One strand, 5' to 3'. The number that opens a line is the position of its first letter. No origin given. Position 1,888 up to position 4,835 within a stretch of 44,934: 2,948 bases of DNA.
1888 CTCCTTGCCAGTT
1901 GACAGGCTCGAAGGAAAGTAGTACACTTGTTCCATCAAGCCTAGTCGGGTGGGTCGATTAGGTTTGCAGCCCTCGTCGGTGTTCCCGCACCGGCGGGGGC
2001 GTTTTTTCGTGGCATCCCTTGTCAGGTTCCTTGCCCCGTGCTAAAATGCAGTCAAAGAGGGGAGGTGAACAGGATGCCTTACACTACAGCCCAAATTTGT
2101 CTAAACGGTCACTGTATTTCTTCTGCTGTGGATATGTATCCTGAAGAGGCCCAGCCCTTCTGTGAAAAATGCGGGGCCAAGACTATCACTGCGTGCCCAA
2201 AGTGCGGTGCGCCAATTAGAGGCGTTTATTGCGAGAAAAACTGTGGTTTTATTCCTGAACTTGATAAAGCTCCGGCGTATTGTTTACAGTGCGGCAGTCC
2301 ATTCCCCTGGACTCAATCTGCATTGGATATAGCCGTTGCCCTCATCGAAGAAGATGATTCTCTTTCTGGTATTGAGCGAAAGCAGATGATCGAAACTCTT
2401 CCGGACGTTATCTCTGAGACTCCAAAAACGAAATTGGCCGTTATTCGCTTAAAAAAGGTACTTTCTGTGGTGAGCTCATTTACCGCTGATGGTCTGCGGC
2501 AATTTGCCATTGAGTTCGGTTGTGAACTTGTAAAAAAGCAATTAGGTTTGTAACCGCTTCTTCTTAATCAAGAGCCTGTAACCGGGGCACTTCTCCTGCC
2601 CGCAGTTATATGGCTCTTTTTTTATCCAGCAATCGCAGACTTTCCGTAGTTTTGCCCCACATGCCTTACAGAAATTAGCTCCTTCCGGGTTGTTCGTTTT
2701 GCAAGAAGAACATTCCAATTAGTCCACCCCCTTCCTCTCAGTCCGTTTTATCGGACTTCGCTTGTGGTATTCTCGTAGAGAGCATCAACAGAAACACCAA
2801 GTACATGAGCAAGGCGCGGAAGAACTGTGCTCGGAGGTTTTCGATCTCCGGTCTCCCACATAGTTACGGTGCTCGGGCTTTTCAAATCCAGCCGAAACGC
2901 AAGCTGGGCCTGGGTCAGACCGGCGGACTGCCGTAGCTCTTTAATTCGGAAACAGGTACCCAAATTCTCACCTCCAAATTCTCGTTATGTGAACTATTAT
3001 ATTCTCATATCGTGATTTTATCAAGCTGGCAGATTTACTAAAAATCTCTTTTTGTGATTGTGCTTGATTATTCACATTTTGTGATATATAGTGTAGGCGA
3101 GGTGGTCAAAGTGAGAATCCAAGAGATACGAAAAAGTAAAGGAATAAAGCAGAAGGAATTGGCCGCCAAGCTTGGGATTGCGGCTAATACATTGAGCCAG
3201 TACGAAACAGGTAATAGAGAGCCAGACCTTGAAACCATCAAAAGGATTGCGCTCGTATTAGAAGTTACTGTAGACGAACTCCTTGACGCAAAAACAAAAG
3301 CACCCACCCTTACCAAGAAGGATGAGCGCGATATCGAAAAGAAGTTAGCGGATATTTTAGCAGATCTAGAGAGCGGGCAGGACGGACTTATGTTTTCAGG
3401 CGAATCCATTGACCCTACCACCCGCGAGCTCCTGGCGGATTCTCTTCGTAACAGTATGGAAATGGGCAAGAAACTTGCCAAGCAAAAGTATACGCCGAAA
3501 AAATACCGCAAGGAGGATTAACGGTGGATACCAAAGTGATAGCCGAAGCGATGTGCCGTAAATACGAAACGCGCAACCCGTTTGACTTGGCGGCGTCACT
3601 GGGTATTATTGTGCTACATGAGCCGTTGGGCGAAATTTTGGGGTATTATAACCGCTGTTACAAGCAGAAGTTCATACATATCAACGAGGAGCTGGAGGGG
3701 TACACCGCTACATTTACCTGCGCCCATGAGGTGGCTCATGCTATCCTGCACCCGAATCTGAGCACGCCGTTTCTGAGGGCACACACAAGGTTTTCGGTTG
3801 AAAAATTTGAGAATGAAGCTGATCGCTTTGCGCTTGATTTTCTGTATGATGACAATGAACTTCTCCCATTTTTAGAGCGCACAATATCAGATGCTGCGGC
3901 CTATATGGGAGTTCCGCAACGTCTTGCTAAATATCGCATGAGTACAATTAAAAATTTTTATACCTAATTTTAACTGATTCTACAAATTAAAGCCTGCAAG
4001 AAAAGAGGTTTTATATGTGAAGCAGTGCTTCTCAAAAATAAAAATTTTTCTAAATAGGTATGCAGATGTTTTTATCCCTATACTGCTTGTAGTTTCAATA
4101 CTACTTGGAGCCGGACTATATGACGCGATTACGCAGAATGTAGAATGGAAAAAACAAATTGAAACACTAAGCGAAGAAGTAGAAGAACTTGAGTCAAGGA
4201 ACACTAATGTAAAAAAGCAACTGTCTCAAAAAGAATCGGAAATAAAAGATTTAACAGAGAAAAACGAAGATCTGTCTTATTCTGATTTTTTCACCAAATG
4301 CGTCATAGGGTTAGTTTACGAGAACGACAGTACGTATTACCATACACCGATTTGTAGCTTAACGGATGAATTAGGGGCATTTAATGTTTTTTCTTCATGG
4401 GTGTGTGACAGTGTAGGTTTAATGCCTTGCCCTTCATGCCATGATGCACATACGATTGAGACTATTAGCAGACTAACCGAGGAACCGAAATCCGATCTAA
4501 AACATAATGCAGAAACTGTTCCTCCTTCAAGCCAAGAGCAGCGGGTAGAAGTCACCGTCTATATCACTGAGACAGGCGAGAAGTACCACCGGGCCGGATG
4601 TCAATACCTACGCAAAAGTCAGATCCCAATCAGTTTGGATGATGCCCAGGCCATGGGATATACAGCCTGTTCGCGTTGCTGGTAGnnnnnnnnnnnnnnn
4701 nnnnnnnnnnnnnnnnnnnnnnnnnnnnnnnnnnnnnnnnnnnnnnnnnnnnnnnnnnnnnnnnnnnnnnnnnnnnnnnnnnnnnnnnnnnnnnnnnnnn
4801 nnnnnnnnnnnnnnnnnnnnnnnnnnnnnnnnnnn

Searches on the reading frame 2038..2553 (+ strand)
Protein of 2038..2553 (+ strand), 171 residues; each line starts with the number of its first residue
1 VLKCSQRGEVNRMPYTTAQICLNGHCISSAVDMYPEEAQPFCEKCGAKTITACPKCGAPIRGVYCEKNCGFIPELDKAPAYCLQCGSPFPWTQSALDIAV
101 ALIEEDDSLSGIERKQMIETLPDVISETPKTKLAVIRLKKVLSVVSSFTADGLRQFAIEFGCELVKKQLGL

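Call 9: search_protein_families(library=pfam, proteins=[window:2038-2553:+], max_evalue=1)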
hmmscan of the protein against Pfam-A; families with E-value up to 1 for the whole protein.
window:2038-2553:+ (171 aa): 6 families
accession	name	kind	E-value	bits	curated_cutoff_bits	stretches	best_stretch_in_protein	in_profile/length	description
PF10083.14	DUF2321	-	8e-54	181.9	24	1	15-168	2-156/157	Uncharacterized protein conserved in bacteria (DUF2321)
PF12773.13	DZR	-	0.0002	21.9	27.3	1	38-61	12-35/45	Double zinc ribbon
PF13240.11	Zn_Ribbon_1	-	0.011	15.9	25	2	53-59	16-22/23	zinc-ribbon domain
PF23455.1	DUF7129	-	0.62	10.3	30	0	32-61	3-38/45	Domain of unknown function (DUF7129)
PF21349.2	RUBY_RBDX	-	0.9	9.5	26.5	1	67-88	4-25/30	Rubrerythrin, rubredoxin-like domain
PF18439.7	zf_UBZ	-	0.94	9.6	25.6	0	52-60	4-12/32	Ubiquitin-Binding Zinc Finger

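Call 85: search_protein_families(library=padloc, proteins=[window:2038-2553:+], max_evalue=0.01)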
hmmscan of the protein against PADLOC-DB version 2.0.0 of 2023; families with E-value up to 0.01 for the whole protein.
window:2038-2553:+ (171 aa): 0 families

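Call 86: search_protein_families(library=phrogs, proteins=[window:2038-2553:+], max_evalue=0.001)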
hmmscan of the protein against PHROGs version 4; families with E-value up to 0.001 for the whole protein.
window:2038-2553:+ (171 aa): 1 family
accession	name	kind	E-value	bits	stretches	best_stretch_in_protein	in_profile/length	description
phrog_16447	-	unknown function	1.6e-42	146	1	15-169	4-157/160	-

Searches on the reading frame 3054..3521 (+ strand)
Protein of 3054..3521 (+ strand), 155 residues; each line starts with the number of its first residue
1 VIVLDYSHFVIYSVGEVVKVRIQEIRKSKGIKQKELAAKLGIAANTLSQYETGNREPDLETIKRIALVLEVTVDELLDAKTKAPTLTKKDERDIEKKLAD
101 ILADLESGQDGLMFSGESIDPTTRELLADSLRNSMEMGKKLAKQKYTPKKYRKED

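Call 9: search_protein_families(library=pfam, proteins=[window:3054-3521:+], max_evalue=1)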
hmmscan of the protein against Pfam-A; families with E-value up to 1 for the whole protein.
window:3054-3521:+ (155 aa): 16 families
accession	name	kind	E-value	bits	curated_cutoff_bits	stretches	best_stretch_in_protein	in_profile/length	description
PF01381.28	HTH_3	-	7.5e-18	64.8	23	1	22-76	1-55/55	Helix-turn-helix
PF13443.12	HTH_26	-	3.6e-11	43.6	22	1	21-80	1-61/63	Cro/C1-type HTH DNA-binding domain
PF12844.13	HTH_19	-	1.6e-10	41.2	30.2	1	21-79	3-61/64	Helix-turn-helix domain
PF13560.12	HTH_31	-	2.2e-09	37.9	27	1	21-76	5-61/64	Helix-turn-helix domain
PF07022.19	Phage_CI_repr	-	4.8e-06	27.3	22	1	25-77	6-58/65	Bacteriophage CI repressor helix-turn-helix domain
PF15731.11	MqsA_antitoxin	-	5.6e-05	23.7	30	1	20-68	72-120/131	Antitoxin component of bacterial toxin-antitoxin system, MqsA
PF13412.12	HTH_24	-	0.0076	16.2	21.9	1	23-50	10-37/48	Winged helix-turn-helix DNA-binding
PF04967.18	HTH_10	-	0.014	15.7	23.1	1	29-50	22-43/53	HTH DNA binding domain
PF13744.12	HTH_37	-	0.028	14.7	27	1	21-53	22-54/80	Helix-turn-helix domain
PF16677.11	GP3_package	-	0.037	14.6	29.4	1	32-71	35-74/105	DNA-packaging protein gp3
PF13413.12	HTH_25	-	0.046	14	24.6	1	23-54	3-34/62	Helix-turn-helix domain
PF22495.2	HTH_92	-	0.051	13.3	27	1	24-55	2-33/45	RsaL-like HTH domain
PF13545.12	HTH_Crp_2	-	0.11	13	27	0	97-131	2-32/70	Crp-like helix-turn-helix domain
PF15978.11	TnsD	-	0.11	12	32.4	1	11-55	180-224/355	Tn7-like transposition protein D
PF16964.10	TadF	-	0.15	12.4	27.3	1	12-54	46-88/178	Putative tight adherence pilin protein F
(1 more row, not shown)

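Call 85: search_protein_families(library=padloc, proteins=[window:3054-3521:+], max_evalue=0.01)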
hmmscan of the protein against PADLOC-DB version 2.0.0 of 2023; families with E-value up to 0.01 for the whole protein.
window:3054-3521:+ (155 aa): 23 families
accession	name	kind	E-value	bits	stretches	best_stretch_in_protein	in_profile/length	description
PDLC02926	HTH_VI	-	1.6e-15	55.1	1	22-104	6-90/92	-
PDLC03952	RmrA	-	2.1e-11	41.3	1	17-74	22-79/395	-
PDLC04775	PDC-M69A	-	1.1e-10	40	1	17-83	7-73/113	-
PDLC04142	capH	-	9e-10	37.6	1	19-110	8-74/103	capH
PDLC03954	RmrA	-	1.5e-09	35.3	1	20-81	13-74/380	-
PDLC03949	RmrA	-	1.7e-09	35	1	20-88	5-73/363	-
PDLC03951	RmrA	-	2.5e-09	34.6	1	20-80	11-71/400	-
PDLC03947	RmrA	-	3.7e-09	33.9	1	16-77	10-71/383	-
PDLC03955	RmrA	-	3.8e-08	30.9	1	23-74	26-77/371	-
PDLC03946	RmrA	-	5.2e-08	30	1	20-81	5-66/357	-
PDLC03956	RmrA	-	1.7e-07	28.6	1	17-82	8-74/399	-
PDLC04760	PDC-M64C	-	3.1e-07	28.7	1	18-73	27-82/93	-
PDLC03944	RmrA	-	7.4e-07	26.6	1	20-73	9-62/384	-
PDLC03945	RmrA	-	8.5e-07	26.5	1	21-78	6-63/394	-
PDLC03665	Control_protein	-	1.4e-06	26.4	1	21-80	12-72/77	control protein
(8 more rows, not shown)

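Call 86: search_protein_families(library=phrogs, proteins=[window:3054-3521:+], max_evalue=0.001)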
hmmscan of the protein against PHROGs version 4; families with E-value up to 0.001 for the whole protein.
window:3054-3521:+ (155 aa): 29 families (the best 25 are shown)
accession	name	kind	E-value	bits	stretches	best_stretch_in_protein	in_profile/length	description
phrog_8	-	transcription regulation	5.3e-21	76.4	1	21-120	80-150/346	transcriptional regulator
phrog_2967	-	transcription regulation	1.8e-16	61.4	1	20-96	13-85/225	transcriptional regulator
phrog_3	-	transcription regulation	1.5e-14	55.6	1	18-95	89-168/430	transcriptional repressor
phrog_4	-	transcription regulation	2.8e-14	53.9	1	21-96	140-216/400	transcriptional repressor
phrog_2328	-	transcription regulation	2.2e-12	47.8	1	18-81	16-79/128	transcriptional repressor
phrog_2439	-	transcription regulation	6.3e-12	46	1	21-81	11-71/367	transcriptional regulator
phrog_5823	-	transcription regulation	1.1e-11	45.5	1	21-94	10-84/404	transcriptional regulator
phrog_7241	-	transcription regulation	4.2e-11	44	1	25-77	69-121/122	transcriptional regulator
phrog_1373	-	transcription regulation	5.2e-11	43.8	1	18-79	64-125/166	transcriptional regulator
phrog_2104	-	unknown function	7.4e-11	43.2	1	16-70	38-92/103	-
phrog_147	-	transcription regulation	9.5e-08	33.3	1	18-66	5-54/100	transcriptional regulator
phrog_35195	-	unknown function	6.3e-07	30.1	1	20-99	5-83/159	-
phrog_4836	-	transcription regulation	1e-06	29.5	1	16-99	74-158/194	CII-like regulator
phrog_3037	-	transcription regulation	3.3e-06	28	1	19-104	19-110/189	transcriptional repressor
phrog_4583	-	transcription regulation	6.6e-06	27.1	1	21-83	14-76/81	transcriptional repressor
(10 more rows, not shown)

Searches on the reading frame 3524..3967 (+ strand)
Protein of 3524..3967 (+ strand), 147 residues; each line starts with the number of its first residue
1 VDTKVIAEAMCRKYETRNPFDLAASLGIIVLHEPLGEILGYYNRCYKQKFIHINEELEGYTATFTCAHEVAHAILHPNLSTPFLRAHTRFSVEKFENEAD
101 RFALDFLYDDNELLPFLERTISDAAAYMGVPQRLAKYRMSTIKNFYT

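Call 9: search_protein_families(library=pfam, proteins=[window:3524-3967:+], max_evalue=1)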
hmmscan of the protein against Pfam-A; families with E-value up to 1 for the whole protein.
window:3524-3967:+ (147 aa): 4 families
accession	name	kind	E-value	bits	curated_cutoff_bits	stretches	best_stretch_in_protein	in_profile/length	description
PF06114.19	Peptidase_M78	-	1.5e-16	60.8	22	1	25-140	3-123/123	IrrE N-terminal-like domain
PF20573.4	DUF6782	-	0.027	14.2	27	1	6-74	34-102/241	Putative metallopeptidase family (DUF6782)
PF12725.13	DUF3810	-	0.07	12.9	28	1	52-73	180-201/311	Protein of unknown function (DUF3810)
PF19095.5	DUF5783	-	0.13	12.8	32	1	43-120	21-90/105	Family of unknown function (DUF5783)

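Call 85: search_protein_families(library=padloc, proteins=[window:3524-3967:+], max_evalue=0.01)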
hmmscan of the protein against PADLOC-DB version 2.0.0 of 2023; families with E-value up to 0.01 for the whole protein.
window:3524-3967:+ (147 aa): 17 families
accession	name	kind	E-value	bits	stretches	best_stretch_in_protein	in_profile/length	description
PDLC04141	capP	-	3.7e-09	34.4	1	6-107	8-112/242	capP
PDLC03945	RmrA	-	2.8e-07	28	1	63-115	209-258/394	-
PDLC03944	RmrA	-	3e-07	27.9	1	60-127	197-262/384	-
PDLC03952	RmrA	-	4.6e-07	27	1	59-108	217-264/395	-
PDLC03949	RmrA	-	7.8e-07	26.3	1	49-116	176-234/363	-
PDLC03951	RmrA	-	1.6e-06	25.3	1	61-110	204-249/400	-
PDLC03946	RmrA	-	2e-06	24.8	1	46-122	174-242/357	-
PDLC03948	RmrA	-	2.3e-06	24.8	1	62-109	207-252/397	-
PDLC03947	RmrA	-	8.7e-06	22.8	1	48-109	193-253/383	-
PDLC03954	RmrA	-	4.5e-05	20.6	1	42-114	187-258/380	-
PDLC04776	PDC-M69B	-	5.7e-05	20.9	1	30-111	47-132/272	-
PDLC03953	RmrA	-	0.00013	19.4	1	63-109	209-245/373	-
PDLC03943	RmrA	-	0.00015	19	0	63-139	193-260/370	-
PDLC03950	RmrA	-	0.00017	18.7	1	62-114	196-245/369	-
PDLC03982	PD-Lambda-2_B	-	0.00087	16.7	1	64-108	292-336/402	-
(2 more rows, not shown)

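Call 86: search_protein_families(library=phrogs, proteins=[window:3524-3967:+], max_evalue=0.001)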
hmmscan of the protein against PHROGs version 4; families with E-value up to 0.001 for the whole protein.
window:3524-3967:+ (147 aa): 4 families
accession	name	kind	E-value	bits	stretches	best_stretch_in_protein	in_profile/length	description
phrog_87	-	other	1.8e-25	91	1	5-146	23-168/227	metallo-protease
phrog_2439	-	transcription regulation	2.2e-11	44.2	1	20-125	152-257/367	transcriptional regulator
phrog_1914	-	unknown function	1e-05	26.3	1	50-143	82-178/222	-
phrog_19315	-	unknown function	0.00012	22.3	1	62-143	95-180/348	-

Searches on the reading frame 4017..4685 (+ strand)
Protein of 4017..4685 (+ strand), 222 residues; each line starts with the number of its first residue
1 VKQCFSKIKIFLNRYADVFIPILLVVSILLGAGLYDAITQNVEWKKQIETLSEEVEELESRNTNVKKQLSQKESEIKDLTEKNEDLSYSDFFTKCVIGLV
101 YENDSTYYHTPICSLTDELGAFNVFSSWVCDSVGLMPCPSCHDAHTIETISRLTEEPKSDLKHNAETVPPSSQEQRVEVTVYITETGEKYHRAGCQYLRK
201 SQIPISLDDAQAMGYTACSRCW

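Call 9: search_protein_families(library=pfam, proteins=[window:4017-4685:+], max_evalue=1)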
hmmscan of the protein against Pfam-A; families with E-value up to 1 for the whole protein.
window:4017-4685:+ (222 aa): 31 families (the best 25 are shown)
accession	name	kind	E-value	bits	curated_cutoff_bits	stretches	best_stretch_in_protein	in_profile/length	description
PF23831.1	DUF7201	-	0.0034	17.5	27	1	45-83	23-61/142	Coiled-coil region of unknown function (DUF7201)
PF18595.6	Nuf2_DHR10-like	-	0.01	16.3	28.4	1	43-84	61-102/117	Nuf2, DHR10-like domain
PF20882.2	Sos7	-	0.011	16.4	27.3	1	52-86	33-67/75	Kinetochore protein Sos7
PF06419.17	COG6_N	-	0.011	16.3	27.4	1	43-87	37-81/114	Conserved oligomeric complex COG6, N-terminal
PF06810.17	Phage_scaffold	-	0.017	15.6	35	1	35-86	16-68/170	Phage capsid assembly scaffolding protein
PF18699.6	MRPL52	-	0.02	15.6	26.6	1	38-82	44-88/92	Mitoribosomal protein mL52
PF08614.16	ATG16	-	0.022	15.3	33.7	1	39-86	95-142/200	Autophagy protein 16 (ATG16)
PF04012.17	PspA_IM30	-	0.024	14.7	33.9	1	37-86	89-138/220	PspA/IM30 family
PF10473.14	CENP-F_leu_zip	-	0.028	14.9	34.5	1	43-83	84-124/140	Leucine-rich repeats of kinetochore protein Cenp-F/LEK1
PF15188.11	CCDC-167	-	0.032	14.9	27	1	40-83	21-65/84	Coiled-coil domain-containing protein 167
PF19579.4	FtsL_2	-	0.033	14.5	24.6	1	46-83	43-82/100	Bacteriodetes cell division protein (FtsL-like)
PF05622.17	HOOK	-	0.036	13.3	35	1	42-87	49-94/514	HOOK protein coiled-coil region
PF06785.16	UPF0242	-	0.037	14.5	33.5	1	46-87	83-124/194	Uncharacterised protein family (UPF0242) N-terminus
PF25566.1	RIMB1_N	-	0.042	14.1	28.5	1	39-87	5-54/129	RIMB1-like, N-terminal domain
PF10234.14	Cluap1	-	0.047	13.5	25.8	1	31-87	136-192/268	Clusterin-associated protein-1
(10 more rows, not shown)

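Call 10: search_protein_families(library=ncbifam, proteins=[window:4017-4685:+], max_evalue=10)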
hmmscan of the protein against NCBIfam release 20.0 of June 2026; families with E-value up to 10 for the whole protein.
window:4017-4685:+ (222 aa): 23 families
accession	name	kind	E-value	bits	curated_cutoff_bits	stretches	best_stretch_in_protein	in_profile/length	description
TIGR04211.1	SH3_and_anchor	equivalog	0.00053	19.7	65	1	46-88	118-160/198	TIGR04211 family SH3 domain-containing protein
TIGR04523.1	Mplasa_alph_rch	subfamily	0.0028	15.6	270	1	45-85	341-381/745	helix-rich protein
NF038287.2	Amuc_1100_fam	equivalog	0.0056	16.1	180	1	13-87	7-82/326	Amuc_1100 family pilus-like protein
NF045487.1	ASRP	equivalog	0.0096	14.6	300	1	45-84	368-432/593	archaea-specific SMC-related protein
NF041248.1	T6SS_IglG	exception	0.01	15.7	200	1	34-143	5-107/173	type VI secretion system PAAR-like protein IglG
TIGR02449.1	TIGR02449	hypoth_equivalog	0.011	16.1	55.4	1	45-84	6-45/65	TIGR02449 family protein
NF009644.1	PRK13169.1-5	equivalog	0.013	16.1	130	1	40-108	23-86/116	DNA replication initiation control protein YabA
TIGR03495.1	phage_LysB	equivalog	0.021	15.1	92.75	1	46-86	54-94/135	Rz-like lysis system protein LysB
NF052432.1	TC0500_fam_Inc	equivalog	0.021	14.2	240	1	22-69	77-124/214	TC0500 family inclusion membrane protein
NF045622.1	Npun_F5560_fam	hypoth_equivalog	0.023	14.8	125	1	43-87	44-88/156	Npun_F5560 family protein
TIGR02169.1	SMC_prok_A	equivalog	0.025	12.2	729.4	1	40-87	842-889/1165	chromosome segregation protein SMC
NF008173.0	PRK10920.1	equivalog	0.034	13.2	313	1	15-80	35-105/390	uroporphyrinogen-III C-methyltransferase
NF047368.1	collar_FlbB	equivalog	0.035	13.9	110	1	41-86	59-104/193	periplasmic-type flagellar collar protein FlbB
TIGR01386.1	cztS_silS_copS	subfamily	0.043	12.8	292.55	1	14-87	7-82/457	heavy metal sensor histidine kinase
NF002572.0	PRK02224.1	equivalog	0.046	12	1087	1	42-84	338-380/888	DNA double-strand break repair ATPase Rad50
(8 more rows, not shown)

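Call 85: search_protein_families(library=padloc, proteins=[window:4017-4685:+], max_evalue=0.01)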
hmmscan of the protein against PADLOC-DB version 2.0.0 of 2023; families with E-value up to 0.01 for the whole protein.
window:4017-4685:+ (222 aa): 3 families
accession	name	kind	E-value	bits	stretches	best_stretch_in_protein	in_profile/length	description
PDLC01527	Cas8b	-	0.0019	14.5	1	31-108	178-256/759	CAS-I-B; effector_LS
PDLC03812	RTasRmuC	-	0.0054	13.4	1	25-85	12-71/439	DRT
PDLC00213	KwaA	-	0.0071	14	0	5-115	40-145/197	Unknown function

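Call 86: search_protein_families(library=phrogs, proteins=[window:4017-4685:+], max_evalue=0.001)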
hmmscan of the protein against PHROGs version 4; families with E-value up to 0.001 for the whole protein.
window:4017-4685:+ (222 aa): 2 families
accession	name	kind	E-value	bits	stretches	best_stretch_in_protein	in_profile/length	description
phrog_14556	-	unknown function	2.6e-10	40.6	1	172-221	400-449/451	-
phrog_739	-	lysis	0.00011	23.4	1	20-86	8-74/122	Rz-like spanin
